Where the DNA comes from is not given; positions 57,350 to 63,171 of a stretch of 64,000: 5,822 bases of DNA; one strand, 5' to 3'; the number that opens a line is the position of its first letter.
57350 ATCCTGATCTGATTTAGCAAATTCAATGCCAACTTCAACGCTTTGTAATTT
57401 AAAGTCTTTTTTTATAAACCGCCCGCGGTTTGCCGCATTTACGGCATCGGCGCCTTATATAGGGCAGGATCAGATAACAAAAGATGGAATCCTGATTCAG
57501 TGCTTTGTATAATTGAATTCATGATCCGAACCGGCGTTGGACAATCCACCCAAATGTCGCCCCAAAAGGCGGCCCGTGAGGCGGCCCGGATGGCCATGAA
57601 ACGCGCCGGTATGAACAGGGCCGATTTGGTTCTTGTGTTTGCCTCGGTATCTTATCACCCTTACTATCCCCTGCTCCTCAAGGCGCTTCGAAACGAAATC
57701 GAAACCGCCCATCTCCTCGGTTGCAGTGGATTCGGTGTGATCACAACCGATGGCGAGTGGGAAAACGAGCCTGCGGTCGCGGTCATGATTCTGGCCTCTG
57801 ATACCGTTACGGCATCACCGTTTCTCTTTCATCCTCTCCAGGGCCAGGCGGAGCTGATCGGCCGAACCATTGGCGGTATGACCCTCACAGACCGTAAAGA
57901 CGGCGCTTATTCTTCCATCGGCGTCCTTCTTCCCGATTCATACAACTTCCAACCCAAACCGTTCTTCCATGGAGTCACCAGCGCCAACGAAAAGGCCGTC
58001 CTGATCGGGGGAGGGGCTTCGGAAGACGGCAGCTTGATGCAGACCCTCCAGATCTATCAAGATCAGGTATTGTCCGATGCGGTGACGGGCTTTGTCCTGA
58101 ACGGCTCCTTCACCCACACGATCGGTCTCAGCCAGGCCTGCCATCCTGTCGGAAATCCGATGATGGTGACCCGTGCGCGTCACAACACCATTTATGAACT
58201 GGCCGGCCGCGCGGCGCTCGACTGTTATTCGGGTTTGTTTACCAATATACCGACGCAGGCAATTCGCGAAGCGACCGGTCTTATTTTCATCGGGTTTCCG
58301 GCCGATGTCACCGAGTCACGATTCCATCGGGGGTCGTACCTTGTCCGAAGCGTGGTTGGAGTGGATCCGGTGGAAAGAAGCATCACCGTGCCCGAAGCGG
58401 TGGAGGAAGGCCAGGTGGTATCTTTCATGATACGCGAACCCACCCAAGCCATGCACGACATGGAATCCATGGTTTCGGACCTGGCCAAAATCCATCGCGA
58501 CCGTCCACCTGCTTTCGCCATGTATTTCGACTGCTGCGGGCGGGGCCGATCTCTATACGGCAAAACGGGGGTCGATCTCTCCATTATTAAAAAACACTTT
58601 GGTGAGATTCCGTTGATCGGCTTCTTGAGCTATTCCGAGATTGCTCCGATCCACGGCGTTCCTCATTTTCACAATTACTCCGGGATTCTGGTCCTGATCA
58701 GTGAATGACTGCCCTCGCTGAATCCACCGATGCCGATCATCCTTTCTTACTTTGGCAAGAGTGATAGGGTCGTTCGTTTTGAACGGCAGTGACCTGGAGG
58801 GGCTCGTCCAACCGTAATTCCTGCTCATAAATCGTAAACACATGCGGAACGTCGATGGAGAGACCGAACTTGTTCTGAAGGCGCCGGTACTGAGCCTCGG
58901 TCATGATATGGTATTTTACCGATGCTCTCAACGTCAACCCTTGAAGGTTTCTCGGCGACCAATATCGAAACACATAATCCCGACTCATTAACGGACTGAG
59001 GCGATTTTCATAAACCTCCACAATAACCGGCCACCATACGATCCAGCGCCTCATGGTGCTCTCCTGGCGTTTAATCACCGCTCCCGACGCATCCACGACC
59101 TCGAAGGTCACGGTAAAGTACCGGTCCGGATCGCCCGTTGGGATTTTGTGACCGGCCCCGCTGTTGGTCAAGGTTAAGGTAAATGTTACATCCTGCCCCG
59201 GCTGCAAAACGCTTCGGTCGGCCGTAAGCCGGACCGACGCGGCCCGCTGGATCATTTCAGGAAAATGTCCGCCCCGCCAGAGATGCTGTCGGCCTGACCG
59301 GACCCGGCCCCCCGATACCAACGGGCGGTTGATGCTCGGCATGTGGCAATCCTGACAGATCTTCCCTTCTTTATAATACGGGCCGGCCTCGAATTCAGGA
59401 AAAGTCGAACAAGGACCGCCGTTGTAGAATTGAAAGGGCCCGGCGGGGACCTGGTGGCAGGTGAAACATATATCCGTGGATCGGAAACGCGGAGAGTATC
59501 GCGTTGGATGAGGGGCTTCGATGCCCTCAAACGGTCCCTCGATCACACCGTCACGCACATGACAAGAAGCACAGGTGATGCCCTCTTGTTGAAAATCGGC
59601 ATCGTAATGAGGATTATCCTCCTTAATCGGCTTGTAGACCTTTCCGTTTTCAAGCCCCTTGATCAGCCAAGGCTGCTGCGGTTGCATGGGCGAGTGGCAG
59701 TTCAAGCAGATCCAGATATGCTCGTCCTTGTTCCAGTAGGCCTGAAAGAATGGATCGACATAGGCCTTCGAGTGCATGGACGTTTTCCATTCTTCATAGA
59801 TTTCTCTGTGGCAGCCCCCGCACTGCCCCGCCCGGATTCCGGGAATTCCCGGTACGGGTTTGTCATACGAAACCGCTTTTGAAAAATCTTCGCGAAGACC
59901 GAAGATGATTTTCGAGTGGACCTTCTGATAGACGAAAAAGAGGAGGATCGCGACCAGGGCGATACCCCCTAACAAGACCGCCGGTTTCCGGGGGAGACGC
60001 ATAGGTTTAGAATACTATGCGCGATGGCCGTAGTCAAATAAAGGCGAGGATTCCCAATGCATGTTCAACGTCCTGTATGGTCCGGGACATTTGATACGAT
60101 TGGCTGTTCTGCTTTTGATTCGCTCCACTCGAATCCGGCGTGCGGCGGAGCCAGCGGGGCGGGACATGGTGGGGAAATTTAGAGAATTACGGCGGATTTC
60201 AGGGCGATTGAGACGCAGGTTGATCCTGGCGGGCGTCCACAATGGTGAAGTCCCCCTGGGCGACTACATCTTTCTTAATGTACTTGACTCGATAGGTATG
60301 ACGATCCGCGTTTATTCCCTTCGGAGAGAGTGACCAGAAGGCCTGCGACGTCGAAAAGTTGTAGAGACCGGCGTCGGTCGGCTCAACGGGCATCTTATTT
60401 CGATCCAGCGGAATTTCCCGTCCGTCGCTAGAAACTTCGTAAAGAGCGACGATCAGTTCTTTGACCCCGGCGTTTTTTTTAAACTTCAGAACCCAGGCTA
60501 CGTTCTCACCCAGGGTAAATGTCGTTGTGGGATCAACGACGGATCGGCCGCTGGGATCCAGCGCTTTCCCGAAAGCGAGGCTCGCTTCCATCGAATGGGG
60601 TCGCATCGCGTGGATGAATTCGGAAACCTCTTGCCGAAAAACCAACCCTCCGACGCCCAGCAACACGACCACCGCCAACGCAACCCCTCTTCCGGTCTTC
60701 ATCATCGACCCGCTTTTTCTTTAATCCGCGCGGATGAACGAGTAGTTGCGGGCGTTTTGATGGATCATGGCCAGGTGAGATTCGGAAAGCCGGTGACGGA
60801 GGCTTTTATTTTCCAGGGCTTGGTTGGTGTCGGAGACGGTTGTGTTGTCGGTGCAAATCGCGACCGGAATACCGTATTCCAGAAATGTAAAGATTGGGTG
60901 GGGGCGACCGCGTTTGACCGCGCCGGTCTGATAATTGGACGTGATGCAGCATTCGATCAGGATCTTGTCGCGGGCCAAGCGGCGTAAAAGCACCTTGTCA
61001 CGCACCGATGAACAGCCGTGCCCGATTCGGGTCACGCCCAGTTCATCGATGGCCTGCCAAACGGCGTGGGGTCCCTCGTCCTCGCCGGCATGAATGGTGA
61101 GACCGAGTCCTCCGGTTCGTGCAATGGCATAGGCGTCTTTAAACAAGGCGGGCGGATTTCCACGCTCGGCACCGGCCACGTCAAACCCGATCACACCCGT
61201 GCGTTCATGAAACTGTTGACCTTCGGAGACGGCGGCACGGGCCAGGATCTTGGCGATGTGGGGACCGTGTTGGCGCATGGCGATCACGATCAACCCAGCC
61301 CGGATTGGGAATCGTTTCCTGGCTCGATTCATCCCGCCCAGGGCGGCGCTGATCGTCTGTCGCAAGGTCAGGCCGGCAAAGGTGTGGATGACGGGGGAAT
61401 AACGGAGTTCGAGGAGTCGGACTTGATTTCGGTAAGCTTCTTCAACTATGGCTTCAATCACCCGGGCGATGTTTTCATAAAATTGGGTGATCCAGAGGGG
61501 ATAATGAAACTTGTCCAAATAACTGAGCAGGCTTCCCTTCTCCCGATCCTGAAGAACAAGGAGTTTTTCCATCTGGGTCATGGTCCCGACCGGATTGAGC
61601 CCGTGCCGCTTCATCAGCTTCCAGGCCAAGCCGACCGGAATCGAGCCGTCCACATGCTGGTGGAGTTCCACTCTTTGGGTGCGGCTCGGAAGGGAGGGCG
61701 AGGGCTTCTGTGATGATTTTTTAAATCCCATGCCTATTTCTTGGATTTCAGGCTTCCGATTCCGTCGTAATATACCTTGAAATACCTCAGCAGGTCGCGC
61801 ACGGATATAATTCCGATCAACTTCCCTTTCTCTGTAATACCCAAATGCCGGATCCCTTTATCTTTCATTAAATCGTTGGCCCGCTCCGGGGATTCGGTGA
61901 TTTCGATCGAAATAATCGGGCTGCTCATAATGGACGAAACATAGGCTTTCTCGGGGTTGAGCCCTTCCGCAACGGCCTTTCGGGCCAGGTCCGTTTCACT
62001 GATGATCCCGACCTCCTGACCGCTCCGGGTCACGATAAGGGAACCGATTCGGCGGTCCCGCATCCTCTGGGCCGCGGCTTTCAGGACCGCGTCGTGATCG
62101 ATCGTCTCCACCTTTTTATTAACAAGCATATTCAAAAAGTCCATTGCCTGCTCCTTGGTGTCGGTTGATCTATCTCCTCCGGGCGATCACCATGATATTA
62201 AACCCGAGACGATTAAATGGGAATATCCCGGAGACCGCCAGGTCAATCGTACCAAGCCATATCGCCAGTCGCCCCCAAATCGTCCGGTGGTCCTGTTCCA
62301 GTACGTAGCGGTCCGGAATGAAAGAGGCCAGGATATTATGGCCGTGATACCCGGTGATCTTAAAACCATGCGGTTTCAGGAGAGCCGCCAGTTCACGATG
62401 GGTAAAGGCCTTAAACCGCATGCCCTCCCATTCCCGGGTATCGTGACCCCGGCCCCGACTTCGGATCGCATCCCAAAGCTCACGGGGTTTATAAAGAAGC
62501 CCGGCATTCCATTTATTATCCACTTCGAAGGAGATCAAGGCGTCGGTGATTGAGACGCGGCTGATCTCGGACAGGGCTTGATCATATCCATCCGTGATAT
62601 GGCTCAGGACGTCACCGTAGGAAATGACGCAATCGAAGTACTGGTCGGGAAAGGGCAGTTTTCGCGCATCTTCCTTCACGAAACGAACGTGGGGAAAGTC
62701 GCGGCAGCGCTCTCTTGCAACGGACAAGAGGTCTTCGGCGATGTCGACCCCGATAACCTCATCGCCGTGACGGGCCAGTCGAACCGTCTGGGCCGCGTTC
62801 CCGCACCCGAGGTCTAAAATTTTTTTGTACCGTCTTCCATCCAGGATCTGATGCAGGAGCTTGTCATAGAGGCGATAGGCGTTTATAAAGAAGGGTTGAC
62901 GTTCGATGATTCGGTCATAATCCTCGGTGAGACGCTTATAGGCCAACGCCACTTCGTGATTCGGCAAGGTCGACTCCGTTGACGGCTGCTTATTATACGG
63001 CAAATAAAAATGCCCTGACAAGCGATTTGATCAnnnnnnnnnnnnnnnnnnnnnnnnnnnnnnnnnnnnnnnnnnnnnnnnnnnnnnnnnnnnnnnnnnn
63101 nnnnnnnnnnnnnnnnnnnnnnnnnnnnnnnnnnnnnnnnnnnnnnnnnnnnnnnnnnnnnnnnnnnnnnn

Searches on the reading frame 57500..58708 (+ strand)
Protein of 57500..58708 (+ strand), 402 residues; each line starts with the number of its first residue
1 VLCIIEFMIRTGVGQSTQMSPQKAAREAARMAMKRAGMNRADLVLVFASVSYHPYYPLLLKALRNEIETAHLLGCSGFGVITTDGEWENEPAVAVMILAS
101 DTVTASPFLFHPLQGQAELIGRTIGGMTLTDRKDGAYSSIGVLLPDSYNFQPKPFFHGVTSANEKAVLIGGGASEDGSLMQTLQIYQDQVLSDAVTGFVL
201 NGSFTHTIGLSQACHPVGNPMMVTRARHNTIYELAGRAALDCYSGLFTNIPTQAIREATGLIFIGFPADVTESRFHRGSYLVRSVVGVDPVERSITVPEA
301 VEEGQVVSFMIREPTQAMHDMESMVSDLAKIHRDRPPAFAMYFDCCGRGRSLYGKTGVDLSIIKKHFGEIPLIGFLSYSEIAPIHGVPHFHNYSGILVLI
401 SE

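Call 15: search_protein_families(library=pfam, proteins=[window:57500-58708:+], max_evalue=0.0001)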
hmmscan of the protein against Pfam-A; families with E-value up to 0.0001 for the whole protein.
window:57500-58708:+ (402 aa): 2 families
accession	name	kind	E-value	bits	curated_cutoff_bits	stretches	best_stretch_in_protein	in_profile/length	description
PF08495.15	FIST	-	3e-34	119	23.2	1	42-237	1-189/189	FIST N domain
PF10442.14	FIST_C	-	1e-24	87.6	28.5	1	239-383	1-131/131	FIST C domain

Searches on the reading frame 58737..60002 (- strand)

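Call 15: search_protein_families(library=pfam, proteins=[window:58737-60002:-], max_evalue=0.0001)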
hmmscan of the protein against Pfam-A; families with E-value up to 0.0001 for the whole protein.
window:58737-60002:- (421 aa): 5 families
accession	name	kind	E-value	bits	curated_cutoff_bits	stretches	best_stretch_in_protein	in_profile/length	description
PF02335.20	Cytochrom_C552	-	2.7e-07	30.3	24.1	0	55-150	84-177/438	Cytochrome c552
PF22113.1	Mtrc-MtrF_II-IV_dom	-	1.6e-06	28.2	30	0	132-223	72-166/176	Outer membrane cytochrome MtrC/MtrF-like, domains II/IV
PF09699.15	Paired_CXXCH_1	-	5e-06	26.6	20.6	0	143-184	8-37/41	Doubled CXXCH motif (Paired_CXXCH_1)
PF14522.11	Cytochrome_C7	-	2.7e-05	24.4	24.8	0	59-148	14-66/67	Cytochrome c7 and related cytochrome c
PF13435.11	Cytochrome_C554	-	3.4e-05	25.1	20.8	0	60-111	1-63/84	Cytochrome c554 and c-prime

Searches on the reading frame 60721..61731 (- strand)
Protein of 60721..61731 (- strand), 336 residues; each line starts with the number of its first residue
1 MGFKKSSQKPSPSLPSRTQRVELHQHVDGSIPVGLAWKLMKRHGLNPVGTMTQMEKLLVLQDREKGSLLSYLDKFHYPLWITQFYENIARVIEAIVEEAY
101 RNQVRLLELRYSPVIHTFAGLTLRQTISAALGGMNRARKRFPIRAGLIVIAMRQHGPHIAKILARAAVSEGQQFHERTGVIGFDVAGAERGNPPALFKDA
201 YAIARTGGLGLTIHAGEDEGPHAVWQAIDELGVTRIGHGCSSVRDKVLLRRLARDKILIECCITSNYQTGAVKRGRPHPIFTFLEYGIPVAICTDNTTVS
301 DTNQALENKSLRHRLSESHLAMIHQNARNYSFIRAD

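Call 15: search_protein_families(library=pfam, proteins=[window:60721-61731:-], max_evalue=0.0001)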
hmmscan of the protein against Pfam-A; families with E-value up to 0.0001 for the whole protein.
window:60721-61731:- (336 aa): 1 family
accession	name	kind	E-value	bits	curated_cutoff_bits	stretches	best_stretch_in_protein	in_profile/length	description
PF00962.28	A_deaminase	-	5.7e-68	229.9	27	1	20-336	2-318/330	Adenosine deaminase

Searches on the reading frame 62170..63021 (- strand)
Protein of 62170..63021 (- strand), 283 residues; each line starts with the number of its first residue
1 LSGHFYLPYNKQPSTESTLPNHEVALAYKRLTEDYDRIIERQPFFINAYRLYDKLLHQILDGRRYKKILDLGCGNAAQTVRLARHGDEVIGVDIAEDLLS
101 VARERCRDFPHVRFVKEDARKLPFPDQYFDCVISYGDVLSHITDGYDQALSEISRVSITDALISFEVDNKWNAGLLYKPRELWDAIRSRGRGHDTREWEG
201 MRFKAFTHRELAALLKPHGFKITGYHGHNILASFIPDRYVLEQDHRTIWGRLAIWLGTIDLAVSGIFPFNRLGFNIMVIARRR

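Call 15: search_protein_families(library=pfam, proteins=[window:62170-63021:-], max_evalue=0.0001)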
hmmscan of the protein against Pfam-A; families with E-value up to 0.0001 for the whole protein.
window:62170-63021:- (283 aa): 7 families
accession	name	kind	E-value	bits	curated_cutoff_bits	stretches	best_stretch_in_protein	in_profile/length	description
PF13649.12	Methyltransf_25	-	5.2e-22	78.8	27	1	68-156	1-92/97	Methyltransferase domain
PF08241.18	Methyltransf_11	-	1.6e-20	74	21.2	1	69-159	1-89/95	Methyltransferase domain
PF13847.12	Methyltransf_31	-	4e-15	56.2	27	1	66-156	5-100/145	Methyltransferase domain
PF01209.24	Ubie_methyltran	-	1.2e-14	54.7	20.1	1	22-157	7-143/233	ubiE/COQ5 methyltransferase family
PF08242.18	Methyltransf_12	-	5.8e-11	43.4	30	1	69-155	1-90/98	Methyltransferase domain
PF13489.12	Methyltransf_23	-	3.6e-10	40.2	27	1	48-222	5-161/164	Methyltransferase domain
PF05401.17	NodS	-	1.2e-06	28.9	24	1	51-145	30-122/201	Nodulation protein S (NodS)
